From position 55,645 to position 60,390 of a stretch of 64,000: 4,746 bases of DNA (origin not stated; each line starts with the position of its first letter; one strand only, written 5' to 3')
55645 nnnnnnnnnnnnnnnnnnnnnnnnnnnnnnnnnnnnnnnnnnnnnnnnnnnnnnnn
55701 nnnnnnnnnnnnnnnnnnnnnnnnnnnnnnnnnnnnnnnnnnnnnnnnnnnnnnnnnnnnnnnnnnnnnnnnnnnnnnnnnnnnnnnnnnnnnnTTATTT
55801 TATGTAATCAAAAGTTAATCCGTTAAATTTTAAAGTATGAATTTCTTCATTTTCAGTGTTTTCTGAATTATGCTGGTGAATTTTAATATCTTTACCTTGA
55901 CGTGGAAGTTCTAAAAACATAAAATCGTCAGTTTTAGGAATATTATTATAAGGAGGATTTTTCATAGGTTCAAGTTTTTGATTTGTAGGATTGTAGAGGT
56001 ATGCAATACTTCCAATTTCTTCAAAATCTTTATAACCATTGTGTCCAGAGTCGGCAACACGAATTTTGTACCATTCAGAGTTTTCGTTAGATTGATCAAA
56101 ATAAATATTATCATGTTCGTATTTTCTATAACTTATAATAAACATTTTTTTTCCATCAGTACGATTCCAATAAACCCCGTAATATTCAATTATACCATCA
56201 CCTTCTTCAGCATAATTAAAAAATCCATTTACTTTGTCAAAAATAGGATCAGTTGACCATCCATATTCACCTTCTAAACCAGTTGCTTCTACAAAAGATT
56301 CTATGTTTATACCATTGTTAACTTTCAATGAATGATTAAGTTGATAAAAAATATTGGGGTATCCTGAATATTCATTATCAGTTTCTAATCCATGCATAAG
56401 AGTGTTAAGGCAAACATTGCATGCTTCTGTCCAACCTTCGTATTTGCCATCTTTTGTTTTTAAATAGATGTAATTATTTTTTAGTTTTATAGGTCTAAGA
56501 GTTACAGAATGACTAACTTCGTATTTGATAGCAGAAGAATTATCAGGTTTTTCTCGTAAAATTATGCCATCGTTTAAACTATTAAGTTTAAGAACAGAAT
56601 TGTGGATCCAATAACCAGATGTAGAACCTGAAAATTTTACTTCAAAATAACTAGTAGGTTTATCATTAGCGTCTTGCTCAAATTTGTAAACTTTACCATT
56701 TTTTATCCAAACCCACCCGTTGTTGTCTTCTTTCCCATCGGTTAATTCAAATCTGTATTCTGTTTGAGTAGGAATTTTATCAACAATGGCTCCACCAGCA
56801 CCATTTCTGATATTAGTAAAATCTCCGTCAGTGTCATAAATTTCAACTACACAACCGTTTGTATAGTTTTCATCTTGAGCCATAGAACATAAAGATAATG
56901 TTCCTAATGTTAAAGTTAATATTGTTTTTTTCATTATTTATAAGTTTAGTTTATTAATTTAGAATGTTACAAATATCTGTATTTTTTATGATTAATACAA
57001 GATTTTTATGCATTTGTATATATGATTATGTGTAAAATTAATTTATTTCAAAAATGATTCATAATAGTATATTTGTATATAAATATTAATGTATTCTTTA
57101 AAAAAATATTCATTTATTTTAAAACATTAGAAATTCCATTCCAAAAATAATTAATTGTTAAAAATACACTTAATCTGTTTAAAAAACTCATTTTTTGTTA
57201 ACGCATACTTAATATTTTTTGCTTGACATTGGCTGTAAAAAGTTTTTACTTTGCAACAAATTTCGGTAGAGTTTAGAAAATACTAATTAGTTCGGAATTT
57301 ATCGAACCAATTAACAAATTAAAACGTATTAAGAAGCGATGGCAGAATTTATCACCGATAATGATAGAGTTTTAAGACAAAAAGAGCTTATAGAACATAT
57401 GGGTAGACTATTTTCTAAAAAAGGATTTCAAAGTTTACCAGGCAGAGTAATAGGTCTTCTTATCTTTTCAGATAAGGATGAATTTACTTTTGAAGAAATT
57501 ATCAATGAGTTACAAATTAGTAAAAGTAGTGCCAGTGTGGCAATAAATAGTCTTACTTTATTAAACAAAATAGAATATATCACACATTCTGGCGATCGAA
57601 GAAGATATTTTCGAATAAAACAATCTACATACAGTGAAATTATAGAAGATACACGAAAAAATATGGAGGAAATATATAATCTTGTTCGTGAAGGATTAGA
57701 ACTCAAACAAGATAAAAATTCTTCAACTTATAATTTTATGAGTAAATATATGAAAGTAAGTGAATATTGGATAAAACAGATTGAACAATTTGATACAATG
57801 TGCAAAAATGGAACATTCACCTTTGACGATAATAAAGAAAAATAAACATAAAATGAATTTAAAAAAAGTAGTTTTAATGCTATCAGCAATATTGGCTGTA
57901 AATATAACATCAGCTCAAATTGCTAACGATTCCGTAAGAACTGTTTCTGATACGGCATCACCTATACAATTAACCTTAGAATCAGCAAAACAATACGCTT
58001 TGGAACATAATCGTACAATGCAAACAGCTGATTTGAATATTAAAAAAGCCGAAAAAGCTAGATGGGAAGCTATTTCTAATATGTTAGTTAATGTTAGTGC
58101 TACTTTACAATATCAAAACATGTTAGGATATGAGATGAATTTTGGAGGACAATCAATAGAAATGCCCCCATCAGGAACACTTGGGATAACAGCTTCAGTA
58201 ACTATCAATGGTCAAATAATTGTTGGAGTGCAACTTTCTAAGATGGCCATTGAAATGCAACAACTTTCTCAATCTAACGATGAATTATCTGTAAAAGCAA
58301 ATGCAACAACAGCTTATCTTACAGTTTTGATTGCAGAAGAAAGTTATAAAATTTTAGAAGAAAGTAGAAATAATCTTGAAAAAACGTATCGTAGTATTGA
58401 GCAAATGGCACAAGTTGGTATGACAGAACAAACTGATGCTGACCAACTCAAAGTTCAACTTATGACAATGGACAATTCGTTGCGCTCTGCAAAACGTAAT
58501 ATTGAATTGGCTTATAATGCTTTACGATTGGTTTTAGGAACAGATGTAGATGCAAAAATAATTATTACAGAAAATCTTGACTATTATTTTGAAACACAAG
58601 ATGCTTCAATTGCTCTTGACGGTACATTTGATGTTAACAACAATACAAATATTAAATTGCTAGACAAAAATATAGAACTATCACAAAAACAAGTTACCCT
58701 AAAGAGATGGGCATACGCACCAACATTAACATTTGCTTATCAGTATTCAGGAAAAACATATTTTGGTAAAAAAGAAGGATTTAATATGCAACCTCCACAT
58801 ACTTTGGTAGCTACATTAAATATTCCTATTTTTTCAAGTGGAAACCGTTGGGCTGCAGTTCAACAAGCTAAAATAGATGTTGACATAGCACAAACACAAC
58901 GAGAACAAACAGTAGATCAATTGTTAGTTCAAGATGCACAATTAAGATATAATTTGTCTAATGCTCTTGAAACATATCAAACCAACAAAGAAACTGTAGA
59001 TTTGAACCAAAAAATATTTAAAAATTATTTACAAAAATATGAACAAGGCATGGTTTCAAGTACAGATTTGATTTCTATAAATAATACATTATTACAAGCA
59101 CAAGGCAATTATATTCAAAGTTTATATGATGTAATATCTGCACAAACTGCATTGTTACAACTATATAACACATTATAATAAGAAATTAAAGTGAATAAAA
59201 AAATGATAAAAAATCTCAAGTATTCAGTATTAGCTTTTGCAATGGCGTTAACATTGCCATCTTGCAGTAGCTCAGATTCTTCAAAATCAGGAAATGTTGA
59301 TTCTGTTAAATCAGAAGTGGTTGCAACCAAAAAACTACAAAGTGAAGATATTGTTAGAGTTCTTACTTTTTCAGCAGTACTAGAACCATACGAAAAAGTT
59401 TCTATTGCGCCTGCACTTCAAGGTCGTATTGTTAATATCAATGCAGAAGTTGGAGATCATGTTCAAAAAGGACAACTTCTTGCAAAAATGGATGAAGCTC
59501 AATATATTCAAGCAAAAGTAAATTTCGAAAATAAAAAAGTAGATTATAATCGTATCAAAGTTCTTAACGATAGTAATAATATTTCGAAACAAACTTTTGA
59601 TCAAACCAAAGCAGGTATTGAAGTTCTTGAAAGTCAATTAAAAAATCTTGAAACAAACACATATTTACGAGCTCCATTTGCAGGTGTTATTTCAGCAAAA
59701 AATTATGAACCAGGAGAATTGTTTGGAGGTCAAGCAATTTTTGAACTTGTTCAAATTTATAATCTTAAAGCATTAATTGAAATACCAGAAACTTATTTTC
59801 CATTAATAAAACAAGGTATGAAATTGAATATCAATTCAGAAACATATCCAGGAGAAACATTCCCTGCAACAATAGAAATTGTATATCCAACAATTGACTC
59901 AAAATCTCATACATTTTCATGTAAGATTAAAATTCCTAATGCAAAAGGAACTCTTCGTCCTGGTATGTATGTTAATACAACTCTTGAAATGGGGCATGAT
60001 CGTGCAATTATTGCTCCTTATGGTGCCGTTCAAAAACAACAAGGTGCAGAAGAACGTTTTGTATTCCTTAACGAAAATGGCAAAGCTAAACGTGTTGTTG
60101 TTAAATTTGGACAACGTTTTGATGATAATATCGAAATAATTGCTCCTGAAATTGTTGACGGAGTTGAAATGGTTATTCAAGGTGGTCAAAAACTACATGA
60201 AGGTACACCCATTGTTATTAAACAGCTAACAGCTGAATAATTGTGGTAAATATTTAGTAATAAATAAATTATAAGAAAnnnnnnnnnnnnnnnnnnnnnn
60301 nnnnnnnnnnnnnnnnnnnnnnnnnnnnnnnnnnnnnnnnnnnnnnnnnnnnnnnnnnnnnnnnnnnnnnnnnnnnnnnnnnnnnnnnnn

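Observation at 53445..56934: Tightly packed three-gene operon of unknown function in the AT-rich accessory stretch next to hipBST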

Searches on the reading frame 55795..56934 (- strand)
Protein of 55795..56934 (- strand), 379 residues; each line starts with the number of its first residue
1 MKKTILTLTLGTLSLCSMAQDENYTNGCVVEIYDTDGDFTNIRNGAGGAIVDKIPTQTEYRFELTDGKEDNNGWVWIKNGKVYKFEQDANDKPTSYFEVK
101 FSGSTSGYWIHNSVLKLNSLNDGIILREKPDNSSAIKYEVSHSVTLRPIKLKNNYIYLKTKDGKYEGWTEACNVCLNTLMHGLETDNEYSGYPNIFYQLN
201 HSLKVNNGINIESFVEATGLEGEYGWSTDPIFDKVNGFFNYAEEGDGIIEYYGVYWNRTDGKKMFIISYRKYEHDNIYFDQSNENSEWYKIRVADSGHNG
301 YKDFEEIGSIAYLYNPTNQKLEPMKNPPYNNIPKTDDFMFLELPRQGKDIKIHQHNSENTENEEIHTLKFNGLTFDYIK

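Call 3: search_protein_families(library=pfam, proteins=[window:55795-56934:-], max_evalue=1)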
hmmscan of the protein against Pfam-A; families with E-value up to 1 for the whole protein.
window:55795-56934:- (379 aa): 1 family
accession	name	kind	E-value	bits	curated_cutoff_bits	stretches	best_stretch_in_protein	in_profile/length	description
PF08239.17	SH3_3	-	0.0092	16.6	27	1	123-168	2-47/54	Bacterial SH3 domain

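Call 4: search_protein_families(library=padloc, proteins=[window:55795-56934:-], max_evalue=1)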
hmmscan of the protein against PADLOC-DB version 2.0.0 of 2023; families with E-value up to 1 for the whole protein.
window:55795-56934:- (379 aa): 0 families

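Call 5: search_protein_families(library=ncbifam, proteins=[window:55795-56934:-], max_evalue=1)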
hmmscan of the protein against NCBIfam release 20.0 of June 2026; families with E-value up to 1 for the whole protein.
window:55795-56934:- (379 aa): 0 families

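Call 15: find_homologous_proteins(query=window:55795-56934:-, max_evalue=0.001)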
Query window:55795-56934:- (379 aa): 17 proteins with E <= 0.001 among 1759 candidates.
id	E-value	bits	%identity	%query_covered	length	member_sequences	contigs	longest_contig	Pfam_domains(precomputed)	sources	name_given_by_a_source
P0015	9.4e-261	883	100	100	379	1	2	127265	-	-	-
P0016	2.2e-163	562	62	100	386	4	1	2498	-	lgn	-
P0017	2.9e-123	430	50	100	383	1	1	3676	PF08239.18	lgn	-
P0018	1.7e-105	371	46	100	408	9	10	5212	PF08239.18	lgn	-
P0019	2.0e-100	355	44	100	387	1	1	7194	-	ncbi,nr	ncbi:MAG: hypothetical protein MJZ66_10120 [Bacteroidales bacterium]|nr:hypothetical protein [Bacter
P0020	4.6e-99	350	44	93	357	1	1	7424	-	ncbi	-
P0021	3.1e-63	232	36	98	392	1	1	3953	PF08239.18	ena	-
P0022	6.7e-50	188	49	51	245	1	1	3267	-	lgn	-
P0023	2.1e-49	187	50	47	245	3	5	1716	-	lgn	-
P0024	2.0e-44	170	43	51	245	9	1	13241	-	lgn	-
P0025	1.3e-43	168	44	51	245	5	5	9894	-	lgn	-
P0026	1.2e-38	151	42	49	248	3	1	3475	-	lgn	-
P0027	1.6e-37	148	40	54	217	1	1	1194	-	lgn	-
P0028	1.8e-35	141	44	47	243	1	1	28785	-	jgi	-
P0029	1.9e-34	137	37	54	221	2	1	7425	-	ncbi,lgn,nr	ncbi:MAG: hypothetical protein MJZ61_08100 [Bacteroidales bacterium]|nr:hypothetical protein [Bacter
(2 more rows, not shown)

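Call 16: find_encoding_contigs(protein=P0019, flank=6000, max_places=2)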
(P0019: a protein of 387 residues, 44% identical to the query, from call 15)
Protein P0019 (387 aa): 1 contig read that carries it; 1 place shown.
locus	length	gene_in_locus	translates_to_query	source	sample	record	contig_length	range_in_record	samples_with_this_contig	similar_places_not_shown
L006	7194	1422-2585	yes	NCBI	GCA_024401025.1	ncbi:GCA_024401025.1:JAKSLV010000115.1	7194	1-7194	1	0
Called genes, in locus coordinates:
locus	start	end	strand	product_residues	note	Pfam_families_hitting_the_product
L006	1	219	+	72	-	?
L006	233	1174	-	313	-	PF07670:Gate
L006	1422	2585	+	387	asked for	-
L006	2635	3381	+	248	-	-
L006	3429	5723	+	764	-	-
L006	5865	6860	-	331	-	PF13306:LRR_5, PF13855:LRR_8 (faint), PF13306:LRR_5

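Call 17: find_encoding_contigs(protein=P0020, flank=6000, max_places=2)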
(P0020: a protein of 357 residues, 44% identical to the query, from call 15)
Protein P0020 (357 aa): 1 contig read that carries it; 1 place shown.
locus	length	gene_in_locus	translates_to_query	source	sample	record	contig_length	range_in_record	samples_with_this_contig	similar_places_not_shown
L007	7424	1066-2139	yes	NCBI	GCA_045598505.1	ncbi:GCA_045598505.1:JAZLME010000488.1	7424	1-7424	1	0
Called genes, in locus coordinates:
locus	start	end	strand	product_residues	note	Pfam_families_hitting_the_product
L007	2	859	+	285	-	?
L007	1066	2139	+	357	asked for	-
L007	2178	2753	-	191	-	PF13580:SIS_2, PF01380:SIS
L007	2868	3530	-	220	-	PF00834:Ribul_P_3_epim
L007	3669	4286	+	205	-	PF01712:dNK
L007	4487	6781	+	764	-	PF00933:Glyco_hydro_3, PF01915:Glyco_hydro_3_C, PF14310:Fn3-like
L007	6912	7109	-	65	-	PF01165:Ribosomal_S21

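Call 18: find_encoding_contigs(protein=P0028, flank=6000, max_places=2)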
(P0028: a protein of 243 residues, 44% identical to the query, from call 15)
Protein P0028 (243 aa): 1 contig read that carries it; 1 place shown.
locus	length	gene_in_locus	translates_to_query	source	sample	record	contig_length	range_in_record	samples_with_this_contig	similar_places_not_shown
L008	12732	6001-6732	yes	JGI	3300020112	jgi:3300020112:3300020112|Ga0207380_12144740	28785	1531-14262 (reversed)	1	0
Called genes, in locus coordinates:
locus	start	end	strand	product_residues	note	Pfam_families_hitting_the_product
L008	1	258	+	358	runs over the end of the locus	PF01883:FeS_assembly_P, PF10609:ParA, PF00142:Fer4_NifH (faint), PF01656:CbiA, PF02374:ArsA_ATPase (faint), PF09140:MipZ (weak), PF13614:AAA_31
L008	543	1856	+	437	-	PF13173:AAA_14, PF13635:DUF4143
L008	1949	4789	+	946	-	PF00005:ABC_tran (faint), PF02463:SMC_N (faint), PF03193:RsgA_GTPase (faint), PF13175:AAA_15 (faint), PF13191:AAA_16 (faint), PF13476:AAA_23 (faint), PF17760:UvrA_inter, PF17755:UvrA_DNA-bind, +3 more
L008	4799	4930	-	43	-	-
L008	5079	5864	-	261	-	PF03781:FGE-sulfatase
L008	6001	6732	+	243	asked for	-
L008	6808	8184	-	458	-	PF13173:AAA_14, PF13635:DUF4143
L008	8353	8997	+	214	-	-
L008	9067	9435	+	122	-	-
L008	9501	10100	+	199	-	-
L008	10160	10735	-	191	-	PF13580:SIS_2, PF01380:SIS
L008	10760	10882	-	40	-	-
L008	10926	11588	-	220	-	PF00834:Ribul_P_3_epim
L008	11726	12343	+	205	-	PF01712:dNK, PF13238:AAA_18 (weak)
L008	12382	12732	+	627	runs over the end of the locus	?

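Call 56: search_solved_structures(query=A2, max_evalue=1)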
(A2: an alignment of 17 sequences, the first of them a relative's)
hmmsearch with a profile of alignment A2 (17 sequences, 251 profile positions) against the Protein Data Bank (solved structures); distinct sequences matched with E-value up to 1: 2.
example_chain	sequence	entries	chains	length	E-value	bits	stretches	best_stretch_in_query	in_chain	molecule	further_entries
6fcg_A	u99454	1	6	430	0.04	16.6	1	2-110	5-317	Glycoside hydrolase, GH17 family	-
9hmf_C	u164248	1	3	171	0.97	12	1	1-46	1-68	Lipoprotein, putative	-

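Call 64: predict_structure(alignment_id=A2)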
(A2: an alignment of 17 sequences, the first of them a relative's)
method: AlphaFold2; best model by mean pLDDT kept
length: 379 residues; sequences in the alignment: 17
mean_pLDDT: 83.3   pTM: 0.75
mean pLDDT of the five models: 83.3, 80.7, 74.8, 74.4, 74.2
residues with pLDDT >= 90: 162; 70-90: 156; 50-70: 32; < 50: 29
segments of 3 or more residues with pLDDT < 50: 1-3, 9-19, 90-95, 182-190
pLDDT, mean of each block of 10 residues (from residue 1): 50 45 77 87 87 86 86 87 67 53 81 86 89 93 88 92 91 83 43 80 91 94 83 96 90 97 97 73 77 78 89 96 96 90 95 88 93 94
secondary structure, 60 per line:
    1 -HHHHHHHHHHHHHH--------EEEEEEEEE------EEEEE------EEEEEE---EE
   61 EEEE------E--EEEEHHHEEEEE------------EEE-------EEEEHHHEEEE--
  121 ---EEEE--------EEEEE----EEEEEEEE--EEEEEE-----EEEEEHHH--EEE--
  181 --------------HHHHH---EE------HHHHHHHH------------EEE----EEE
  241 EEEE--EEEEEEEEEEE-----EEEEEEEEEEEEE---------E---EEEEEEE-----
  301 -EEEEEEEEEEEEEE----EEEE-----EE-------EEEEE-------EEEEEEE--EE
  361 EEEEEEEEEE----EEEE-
elements in order: H2-15 E24-32 E39-43 E50-55 E59-64 E74-77 E81-85 E98-100 E108-111 E115-118 E124-127 E136-140 E145-152 E155-160 E166-170 E176-178 H195-199 H211-218 E231-233 E238-244 E247-257 E263-275 E289-295 E302-315 E320-323 E338-342 E350-356 E359-370 E375-378

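Call 68: fold_search(model_id=the predicted structure, library=pdb)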
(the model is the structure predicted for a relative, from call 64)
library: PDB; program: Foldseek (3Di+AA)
matches with E <= 10: 709; with E <= 0.001: 6
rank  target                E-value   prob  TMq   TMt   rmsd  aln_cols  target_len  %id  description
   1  4krt_B                8.6e-05  1.00  0.16  0.17  12.6       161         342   14  X-ray structure of endolysin from clostridium perfringens phage phiSM101 (released 2014-04-02)
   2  9a7d_A                1.9e-04  0.99  0.16  0.12  24.5       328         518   12  Integrative model of YRVJ-YACD by crosslinking MS and deep learning (released 2024-09-18)
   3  3npf_B                4.5e-04  0.99  0.20  0.24  16.5       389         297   10  Crystal structure of a putative dipeptidyl-peptidase VI (BACOVA_00612) from Bacteroides ovatus at 1.72 A resolution (released 2010-07-28)
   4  4krt_A                6.3e-04  1.00  0.15  0.16  13.3       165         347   14  X-ray structure of endolysin from clostridium perfringens phage phiSM101 (released 2014-04-02)
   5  4r0k_A                7.0e-04  0.99  0.19  0.22  14.3       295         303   12  Crystal structure of a putative dipeptidyl-peptidase VI (BT_1314) from Bacteroides thetaiotaomicron VPI-5482 at 1.75 A (released 2014-08-20)
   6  4r0k_B                8.5e-04  0.99  0.19  0.22  14.5       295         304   12  Crystal structure of a putative dipeptidyl-peptidase VI (BT_1314) from Bacteroides thetaiotaomicron VPI-5482 at 1.75 A (released 2014-08-20)
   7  6biq_B                1.1e-03  0.85  0.16  0.19  17.4       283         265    8  Structure of NlpC2 from Trichomonas vaginalis (released 2018-11-07)
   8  6biq_A                1.5e-03  0.96  0.18  0.22  17.8       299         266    8  Structure of NlpC2 from Trichomonas vaginalis (released 2018-11-07)
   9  6bim                  3.0e-03  1.00  0.17  0.21   9.8       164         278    7  Structure of NlpC1 from Trichomonas vaginalis (released 2018-11-07)
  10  3pvq_A                3.0e-03  0.97  0.18  0.22  14.0       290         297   12  Crystal structure of a putative dipeptidyl-peptidase VI (BT_1314) from BACTEROIDES THETAIOTAOMICRON VPI-5482 at 2.10 A (released 2011-02-02)
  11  3npf_A                5.7e-03  0.93  0.20  0.24  16.2       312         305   11  Crystal structure of a putative dipeptidyl-peptidase VI (BACOVA_00612) from Bacteroides ovatus at 1.72 A resolution (released 2010-07-28)
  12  6rtd_B                6.9e-03  0.20  0.12  0.11  22.8       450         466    9  Dihydro-heme d1 dehydrogenase NirN in complex with DHE (released 2019-06-19)
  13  9a4o_B                1.5e-02  0.72  0.18  0.14  15.1       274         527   10  Integrative model of IF2-TAGH by crosslinking MS and deep learning (released 2024-09-18)
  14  7xn7_W                2.4e-02  0.16  0.12  0.10  23.1       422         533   10  RNA polymerase II elongation complex containing Spt4/5, Elf1, Spt6, Spn1 and Paf1C (released 2022-09-07)
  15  6ilu_A                2.6e-02  0.97  0.19  0.39   7.8       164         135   12  Endolysin LysPBC5 CBD (released 2019-07-31)
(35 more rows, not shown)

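Call 70: find_encoding_contigs(protein=P0016, flank=5000, max_places=3)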
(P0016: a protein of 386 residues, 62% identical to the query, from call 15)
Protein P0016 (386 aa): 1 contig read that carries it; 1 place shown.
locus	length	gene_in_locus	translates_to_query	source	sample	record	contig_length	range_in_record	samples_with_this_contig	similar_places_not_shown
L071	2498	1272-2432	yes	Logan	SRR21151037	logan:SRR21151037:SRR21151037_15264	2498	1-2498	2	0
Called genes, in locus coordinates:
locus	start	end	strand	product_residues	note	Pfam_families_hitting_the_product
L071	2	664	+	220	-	?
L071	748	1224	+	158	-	PF03061:4HBT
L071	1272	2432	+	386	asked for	-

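Call 71: find_encoding_contigs(protein=P0018, flank=5000, max_places=4)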
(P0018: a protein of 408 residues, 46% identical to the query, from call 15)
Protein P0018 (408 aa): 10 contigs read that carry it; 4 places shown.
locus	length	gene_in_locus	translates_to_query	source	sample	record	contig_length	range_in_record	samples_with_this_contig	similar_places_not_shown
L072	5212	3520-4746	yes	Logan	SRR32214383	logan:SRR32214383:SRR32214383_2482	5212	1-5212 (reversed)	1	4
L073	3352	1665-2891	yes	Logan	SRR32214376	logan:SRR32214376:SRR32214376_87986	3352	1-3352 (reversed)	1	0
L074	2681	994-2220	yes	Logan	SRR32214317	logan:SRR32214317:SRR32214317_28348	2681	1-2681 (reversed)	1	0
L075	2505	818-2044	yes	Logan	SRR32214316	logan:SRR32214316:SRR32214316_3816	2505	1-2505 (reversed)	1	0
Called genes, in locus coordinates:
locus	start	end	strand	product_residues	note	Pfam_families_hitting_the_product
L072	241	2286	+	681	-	-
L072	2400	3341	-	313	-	PF07670:Gate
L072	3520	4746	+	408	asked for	PF08239:SH3_3 (faint)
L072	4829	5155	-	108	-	-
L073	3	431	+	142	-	?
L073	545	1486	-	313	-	PF07670:Gate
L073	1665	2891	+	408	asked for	PF08239:SH3_3 (faint)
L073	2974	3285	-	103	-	-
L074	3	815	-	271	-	?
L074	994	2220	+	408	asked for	PF08239:SH3_3 (faint)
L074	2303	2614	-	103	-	-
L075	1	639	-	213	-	?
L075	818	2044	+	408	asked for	PF08239:SH3_3 (faint)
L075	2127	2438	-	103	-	-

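Call 72: find_encoding_contigs(protein=P0017, flank=5000, max_places=2)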
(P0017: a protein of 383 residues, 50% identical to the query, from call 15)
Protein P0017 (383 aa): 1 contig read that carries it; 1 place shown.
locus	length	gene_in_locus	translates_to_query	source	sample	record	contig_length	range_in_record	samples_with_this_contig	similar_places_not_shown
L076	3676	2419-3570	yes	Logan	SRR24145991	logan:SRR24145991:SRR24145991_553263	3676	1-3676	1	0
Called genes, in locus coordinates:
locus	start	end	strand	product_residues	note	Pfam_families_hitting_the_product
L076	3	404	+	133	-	?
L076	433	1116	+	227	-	PF02254:TrkA_N, PF03807:F420_oxidored (faint), PF02080:TrkA_C (weak)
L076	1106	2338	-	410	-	PF17116:T9SS_plug_1st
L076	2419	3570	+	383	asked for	PF08239:SH3_3 (faint)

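Call 80: search_protein_families(library=phrogs, proteins=[window:55795-56934:-], max_evalue=0.01)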
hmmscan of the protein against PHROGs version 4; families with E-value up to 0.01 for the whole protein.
window:55795-56934:- (379 aa): 0 families

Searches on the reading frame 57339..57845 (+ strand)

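Call 28: search_protein_families(library=pfam, proteins=[window:57339-57845:+], max_evalue=0.00001)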
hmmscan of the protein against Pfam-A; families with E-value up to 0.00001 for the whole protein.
window:57339-57845:+ (168 aa): 0 families

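Call 47: search_protein_families(library=pfam, proteins=[window:57339-57845:+], max_evalue=0.01)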
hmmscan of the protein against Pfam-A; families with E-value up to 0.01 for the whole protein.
window:57339-57845:+ (168 aa): 2 families
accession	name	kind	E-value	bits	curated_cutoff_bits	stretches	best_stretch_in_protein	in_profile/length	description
PF12802.13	MarR_2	-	2.2e-05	25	27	1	36-89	9-61/61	MarR family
PF02186.21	TFIIE_beta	-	0.0066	17.1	28.1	0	49-82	19-52/66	TFIIE beta subunit core domain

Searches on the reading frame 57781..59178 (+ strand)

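Call 28: search_protein_families(library=pfam, proteins=[window:57781-59178:+], max_evalue=0.00001)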
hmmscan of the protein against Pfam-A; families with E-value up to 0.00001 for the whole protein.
window:57781-59178:+ (465 aa): 1 family
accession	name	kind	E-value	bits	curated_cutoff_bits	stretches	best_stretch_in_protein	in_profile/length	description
PF02321.23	OEP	-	6.4e-58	196.1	22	2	286-462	10-186/187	Outer membrane efflux protein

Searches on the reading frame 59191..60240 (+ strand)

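Call 28: search_protein_families(library=pfam, proteins=[window:59191-60240:+], max_evalue=0.00001)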
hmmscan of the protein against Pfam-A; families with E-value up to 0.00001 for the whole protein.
window:59191-60240:+ (349 aa): 3 families
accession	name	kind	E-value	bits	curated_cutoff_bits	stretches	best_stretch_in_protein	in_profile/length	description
PF16576.10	HlyD_D23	-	1.9e-28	99.6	30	1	70-261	20-214/214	Barrel-sandwich domain of CusB or HlyD membrane-fusion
PF13437.12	HlyD_3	-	1.9e-16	61.2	22.2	1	159-258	2-106/106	HlyD family secretion protein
PF13533.13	Biotin_lipoyl_2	-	1e-06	28.9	29.8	1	70-101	1-32/32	Biotin-lipoyl like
